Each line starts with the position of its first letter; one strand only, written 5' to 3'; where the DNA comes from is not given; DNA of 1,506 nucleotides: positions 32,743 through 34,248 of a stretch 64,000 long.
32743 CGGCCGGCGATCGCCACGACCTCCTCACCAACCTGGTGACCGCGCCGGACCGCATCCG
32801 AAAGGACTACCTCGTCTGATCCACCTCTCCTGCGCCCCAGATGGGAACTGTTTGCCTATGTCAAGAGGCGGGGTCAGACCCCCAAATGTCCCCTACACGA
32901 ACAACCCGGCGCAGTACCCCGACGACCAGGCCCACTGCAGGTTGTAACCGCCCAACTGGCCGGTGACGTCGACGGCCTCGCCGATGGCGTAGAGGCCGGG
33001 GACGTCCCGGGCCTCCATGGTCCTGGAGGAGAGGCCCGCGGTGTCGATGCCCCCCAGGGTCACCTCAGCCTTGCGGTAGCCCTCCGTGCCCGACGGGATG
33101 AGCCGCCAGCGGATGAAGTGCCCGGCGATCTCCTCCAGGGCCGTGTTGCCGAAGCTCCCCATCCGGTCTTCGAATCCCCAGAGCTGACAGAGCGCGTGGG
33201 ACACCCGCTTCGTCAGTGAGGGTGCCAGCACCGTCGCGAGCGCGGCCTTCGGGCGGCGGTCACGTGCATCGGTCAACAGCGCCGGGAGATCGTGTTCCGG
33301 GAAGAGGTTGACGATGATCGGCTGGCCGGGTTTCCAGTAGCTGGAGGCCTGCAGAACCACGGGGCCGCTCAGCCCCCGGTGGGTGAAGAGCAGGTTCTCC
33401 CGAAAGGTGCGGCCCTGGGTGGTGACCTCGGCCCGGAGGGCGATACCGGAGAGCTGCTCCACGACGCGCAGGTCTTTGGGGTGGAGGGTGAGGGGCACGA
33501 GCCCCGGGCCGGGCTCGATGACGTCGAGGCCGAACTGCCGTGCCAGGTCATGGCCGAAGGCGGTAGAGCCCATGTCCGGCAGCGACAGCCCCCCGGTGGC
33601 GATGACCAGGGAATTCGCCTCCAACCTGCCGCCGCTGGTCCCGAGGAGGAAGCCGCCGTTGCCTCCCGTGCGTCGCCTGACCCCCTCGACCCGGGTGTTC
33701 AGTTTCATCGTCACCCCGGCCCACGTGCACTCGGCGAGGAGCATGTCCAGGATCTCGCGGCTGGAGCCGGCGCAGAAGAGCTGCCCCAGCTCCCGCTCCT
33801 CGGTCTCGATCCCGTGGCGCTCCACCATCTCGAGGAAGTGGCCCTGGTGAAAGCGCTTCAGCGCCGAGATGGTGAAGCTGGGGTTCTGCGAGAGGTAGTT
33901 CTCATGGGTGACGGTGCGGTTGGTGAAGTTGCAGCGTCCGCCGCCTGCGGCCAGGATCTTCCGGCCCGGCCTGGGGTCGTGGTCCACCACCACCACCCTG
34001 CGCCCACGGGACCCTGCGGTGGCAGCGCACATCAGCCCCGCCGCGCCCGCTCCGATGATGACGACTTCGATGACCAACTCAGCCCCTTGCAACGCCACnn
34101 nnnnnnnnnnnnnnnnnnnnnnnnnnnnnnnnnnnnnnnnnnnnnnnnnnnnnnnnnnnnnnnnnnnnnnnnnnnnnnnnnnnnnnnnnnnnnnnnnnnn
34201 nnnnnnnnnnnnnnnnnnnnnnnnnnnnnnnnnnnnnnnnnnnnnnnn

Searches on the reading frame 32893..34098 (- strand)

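Call 8: search_protein_families(library=pfam, proteins=[window:32893-34098:-], max_evalue=0.001)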
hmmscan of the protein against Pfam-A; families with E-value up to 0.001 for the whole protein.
window:32893-34098:- (401 aa): 13 families
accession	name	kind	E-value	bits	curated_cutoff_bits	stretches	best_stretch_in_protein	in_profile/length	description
PF03486.20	HI0933_like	-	2.1e-84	283.2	50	1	11-398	2-242/244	HI0933-like protein Rossmann domain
PF22780.1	HI0933_like_1st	-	4.1e-34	118.2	27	1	198-346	2-165/165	HI0933-like protein barrel and H2TH domain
PF01266.30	DAO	-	1.5e-12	48.2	27.9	1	12-115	2-100/353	FAD dependent oxidoreductase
PF00890.30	FAD_binding_2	-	1.5e-12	47.8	20.4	1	12-96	2-87/414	FAD binding domain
PF07992.20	Pyr_redox_2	-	1.4e-08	34.9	26.1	1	11-46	2-38/291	Pyridine nucleotide-disulphide oxidoreductase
PF13738.12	Pyr_redox_3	-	9.3e-08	32.1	30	0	13-41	1-30/305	Pyridine nucleotide-disulphide oxidoreductase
PF13450.12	NAD_binding_8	-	3.3e-07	30.9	21.9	1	14-45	1-32/68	NAD(P)-binding Rossmann-like domain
PF12831.13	FAD_oxidored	-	6.9e-07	29.3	27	1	11-143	1-117/416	FAD dependent oxidoreductase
PF13454.12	NAD_binding_9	-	7.8e-06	26.4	21.8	1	13-169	1-153/155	FAD-NAD(P)-binding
PF00070.33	Pyr_redox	-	4e-05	24.5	22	0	12-46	2-36/82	Pyridine nucleotide-disulphide oxidoreductase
PF01494.25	FAD_binding_3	-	0.00032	20.5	22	1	11-153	3-139/349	FAD binding domain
PF01262.27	AlaDh_PNT_C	-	0.00034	20.5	23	1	11-56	30-76/214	Alanine dehydrogenase/PNT, C-terminal domain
PF01134.28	GIDA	-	0.001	18.7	22.1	0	12-41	2-31/391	Glucose inhibited division protein A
